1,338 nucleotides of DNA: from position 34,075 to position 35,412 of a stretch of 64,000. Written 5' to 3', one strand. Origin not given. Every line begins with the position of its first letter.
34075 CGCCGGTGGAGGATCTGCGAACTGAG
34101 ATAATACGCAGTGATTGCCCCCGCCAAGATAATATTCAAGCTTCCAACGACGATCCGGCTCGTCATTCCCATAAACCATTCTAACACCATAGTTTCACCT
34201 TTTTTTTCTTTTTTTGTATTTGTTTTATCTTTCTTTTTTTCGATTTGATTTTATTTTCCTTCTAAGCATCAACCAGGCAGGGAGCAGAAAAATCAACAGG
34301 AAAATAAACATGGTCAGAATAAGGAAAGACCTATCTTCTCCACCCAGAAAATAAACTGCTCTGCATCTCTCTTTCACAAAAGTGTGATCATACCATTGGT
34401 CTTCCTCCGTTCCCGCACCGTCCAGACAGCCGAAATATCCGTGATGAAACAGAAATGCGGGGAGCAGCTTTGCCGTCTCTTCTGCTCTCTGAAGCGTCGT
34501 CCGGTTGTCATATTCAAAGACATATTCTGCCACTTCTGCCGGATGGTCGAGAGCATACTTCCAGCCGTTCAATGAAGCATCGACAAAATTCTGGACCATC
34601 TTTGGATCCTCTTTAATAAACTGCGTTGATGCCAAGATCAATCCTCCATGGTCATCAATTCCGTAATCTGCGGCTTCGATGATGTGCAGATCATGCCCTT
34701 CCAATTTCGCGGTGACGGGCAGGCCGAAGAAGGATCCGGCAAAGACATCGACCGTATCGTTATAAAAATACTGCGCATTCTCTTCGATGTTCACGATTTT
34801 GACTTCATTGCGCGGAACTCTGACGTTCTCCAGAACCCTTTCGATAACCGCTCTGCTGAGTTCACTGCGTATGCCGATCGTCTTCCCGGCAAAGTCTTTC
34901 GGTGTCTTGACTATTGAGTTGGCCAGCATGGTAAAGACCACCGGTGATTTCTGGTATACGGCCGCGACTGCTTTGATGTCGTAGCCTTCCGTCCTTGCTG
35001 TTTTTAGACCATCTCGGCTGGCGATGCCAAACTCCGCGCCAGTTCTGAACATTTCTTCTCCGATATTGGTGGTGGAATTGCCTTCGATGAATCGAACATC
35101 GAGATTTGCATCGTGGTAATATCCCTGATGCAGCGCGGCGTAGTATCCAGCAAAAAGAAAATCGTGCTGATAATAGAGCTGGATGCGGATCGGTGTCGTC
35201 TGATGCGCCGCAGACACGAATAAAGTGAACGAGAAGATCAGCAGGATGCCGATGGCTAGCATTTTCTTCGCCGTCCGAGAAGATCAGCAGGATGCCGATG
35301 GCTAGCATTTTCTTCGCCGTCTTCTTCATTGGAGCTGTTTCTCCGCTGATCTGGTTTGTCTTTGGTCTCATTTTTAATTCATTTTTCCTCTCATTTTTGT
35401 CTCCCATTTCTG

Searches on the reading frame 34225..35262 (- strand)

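Call 47: search_protein_families(library=pfam, proteins=[window:34225-35262:-], max_evalue=0.00001)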
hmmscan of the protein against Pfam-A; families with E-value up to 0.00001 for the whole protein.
window:34225-35262:- (345 aa): 1 family
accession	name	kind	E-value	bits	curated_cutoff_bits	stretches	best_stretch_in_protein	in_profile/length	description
PF09084.16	NMT1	-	5.4e-46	157.6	20.5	1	37-243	4-215/216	NMT1/THI5 like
